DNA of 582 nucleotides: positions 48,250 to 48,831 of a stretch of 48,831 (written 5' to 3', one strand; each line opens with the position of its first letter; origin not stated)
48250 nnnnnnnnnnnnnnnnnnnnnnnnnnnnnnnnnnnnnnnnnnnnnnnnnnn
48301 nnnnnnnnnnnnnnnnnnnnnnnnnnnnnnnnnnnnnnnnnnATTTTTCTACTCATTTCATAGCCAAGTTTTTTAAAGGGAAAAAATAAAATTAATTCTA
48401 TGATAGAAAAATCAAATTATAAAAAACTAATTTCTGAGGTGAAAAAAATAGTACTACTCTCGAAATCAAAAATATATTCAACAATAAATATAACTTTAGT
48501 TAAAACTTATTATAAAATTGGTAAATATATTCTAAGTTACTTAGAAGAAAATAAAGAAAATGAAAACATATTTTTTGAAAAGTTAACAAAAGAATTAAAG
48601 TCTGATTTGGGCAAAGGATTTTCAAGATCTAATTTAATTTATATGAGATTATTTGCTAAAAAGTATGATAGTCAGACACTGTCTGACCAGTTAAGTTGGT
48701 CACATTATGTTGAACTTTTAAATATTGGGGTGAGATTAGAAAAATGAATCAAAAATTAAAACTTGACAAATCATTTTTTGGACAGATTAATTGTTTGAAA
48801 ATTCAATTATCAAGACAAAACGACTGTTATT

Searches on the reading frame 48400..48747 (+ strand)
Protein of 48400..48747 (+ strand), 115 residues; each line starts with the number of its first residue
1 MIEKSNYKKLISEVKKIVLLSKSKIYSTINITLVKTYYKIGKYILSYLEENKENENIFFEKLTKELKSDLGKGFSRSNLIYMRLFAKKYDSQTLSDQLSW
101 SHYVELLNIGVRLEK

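Call 8: search_protein_families(library=pfam, proteins=[window:48400-48747:+], max_evalue=0.01)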
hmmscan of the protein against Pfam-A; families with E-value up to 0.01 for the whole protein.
window:48400-48747:+ (115 aa): 1 family
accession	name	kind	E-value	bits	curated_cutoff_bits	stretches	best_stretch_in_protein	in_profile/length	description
PF17761.7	DUF1016_N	-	8.9e-23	81.3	32.8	1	13-110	1-104/137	DUF1016 N-terminal domain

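Call 48: search_protein_families(library=ncbifam, proteins=[window:48400-48747:+], max_evalue=0.01)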
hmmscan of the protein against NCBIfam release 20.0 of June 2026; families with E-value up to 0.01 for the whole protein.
window:48400-48747:+ (115 aa): 0 families

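Call 60: find_encoding_contigs(protein=window:48400-48747:+, flank=10000, max_places=4)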
Protein window:48400-48747:+ (115 aa): 2 contigs read that carry it; 2 places shown.
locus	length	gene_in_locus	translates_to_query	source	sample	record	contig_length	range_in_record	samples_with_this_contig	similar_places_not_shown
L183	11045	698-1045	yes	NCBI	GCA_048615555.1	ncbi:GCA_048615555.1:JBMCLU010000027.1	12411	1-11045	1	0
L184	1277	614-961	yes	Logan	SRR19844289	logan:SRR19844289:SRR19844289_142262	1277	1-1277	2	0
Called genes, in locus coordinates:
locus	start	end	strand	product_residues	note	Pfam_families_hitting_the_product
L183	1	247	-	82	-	?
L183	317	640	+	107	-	-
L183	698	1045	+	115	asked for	PF17761:DUF1016_N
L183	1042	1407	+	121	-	-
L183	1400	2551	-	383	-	PF00579:tRNA-synt_1b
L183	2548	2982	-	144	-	PF05168:HEPN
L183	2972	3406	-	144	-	PF01909:NTP_transf_2, PF18765:Polbeta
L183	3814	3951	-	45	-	-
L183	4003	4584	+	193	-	-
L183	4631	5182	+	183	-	-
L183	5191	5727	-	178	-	-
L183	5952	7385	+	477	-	PF01406:tRNA-synt_1e, PF09334:tRNA-synt_1g (weak), PF09190:DALR_2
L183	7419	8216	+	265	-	-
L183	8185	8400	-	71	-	-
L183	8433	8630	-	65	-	-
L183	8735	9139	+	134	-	PF00075:RNase_H, PF13456:RVT_3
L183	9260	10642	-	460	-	PF01478:Peptidase_A24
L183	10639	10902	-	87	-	-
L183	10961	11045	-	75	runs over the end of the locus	-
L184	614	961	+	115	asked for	PF17761:DUF1016_N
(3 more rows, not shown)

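Call 67: search_protein_families(library=phrogs, proteins=[window:48400-48747:+, L183:1042-1407:+], max_evalue=0.001)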
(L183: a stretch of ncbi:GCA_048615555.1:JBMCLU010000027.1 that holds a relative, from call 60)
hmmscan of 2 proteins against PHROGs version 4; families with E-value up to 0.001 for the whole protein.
window:48400-48747:+ (115 aa): 1 family
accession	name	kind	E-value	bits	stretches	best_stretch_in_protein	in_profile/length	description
phrog_22762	-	unknown function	1.5e-12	48.4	1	2-108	3-111/343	-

L183:1042-1407:+ (121 aa): 0 families

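Call 68: search_protein_families(library=padloc, proteins=[window:48400-48747:+, L183:1042-1407:+], max_evalue=0.001)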
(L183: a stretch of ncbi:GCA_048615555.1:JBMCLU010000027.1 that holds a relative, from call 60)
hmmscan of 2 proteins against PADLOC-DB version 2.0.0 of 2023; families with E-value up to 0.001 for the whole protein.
window:48400-48747:+ (115 aa): 26 families (the best 25 are shown)
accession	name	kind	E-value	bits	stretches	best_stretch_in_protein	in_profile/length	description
PDLC04827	PDC-S02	-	1e-25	88.7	1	4-110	7-117/234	-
PDLC04797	PDC-S02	-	4.3e-24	83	1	6-109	4-111/126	-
PDLC04807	PDC-S02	-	3.3e-23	80.4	1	4-110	10-123/351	-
PDLC04812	PDC-S02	-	5.9e-22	76.2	1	4-109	5-114/151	-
PDLC04821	PDC-S02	-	3.8e-21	73.7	1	5-113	8-122/133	-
PDLC04800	PDC-S02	-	2.3e-19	68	1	2-107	6-116/129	-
PDLC04808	PDC-S02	-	2.8e-19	67.4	1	8-107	5-108/111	-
PDLC04795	PDC-S02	-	4e-19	67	1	3-108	20-130/357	-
PDLC04826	PDC-S02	-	5.2e-19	66.8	1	3-108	7-117/222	-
PDLC04805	PDC-S02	-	1e-18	65.8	1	4-89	14-102/107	-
PDLC04831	PDC-S02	-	1.6e-18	65.3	1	4-108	8-117/346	-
PDLC04822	PDC-S02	-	4.7e-18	63.8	1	5-109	8-118/294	-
PDLC04825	PDC-S02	-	5.1e-17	60.4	1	8-110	15-123/193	-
PDLC04802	PDC-S02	-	5.2e-17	60.5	1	7-109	9-117/171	-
PDLC04811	PDC-S02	-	1.4e-14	52.3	1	4-108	9-118/172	-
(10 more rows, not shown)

L183:1042-1407:+ (121 aa): 0 families

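Call 79: search_protein_families(library=pfam, proteins=[L183:1042-1407:+], max_evalue=0.001)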
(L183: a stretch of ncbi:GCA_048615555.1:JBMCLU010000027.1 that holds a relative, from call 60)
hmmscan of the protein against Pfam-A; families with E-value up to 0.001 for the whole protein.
L183:1042-1407:+ (121 aa): 0 families
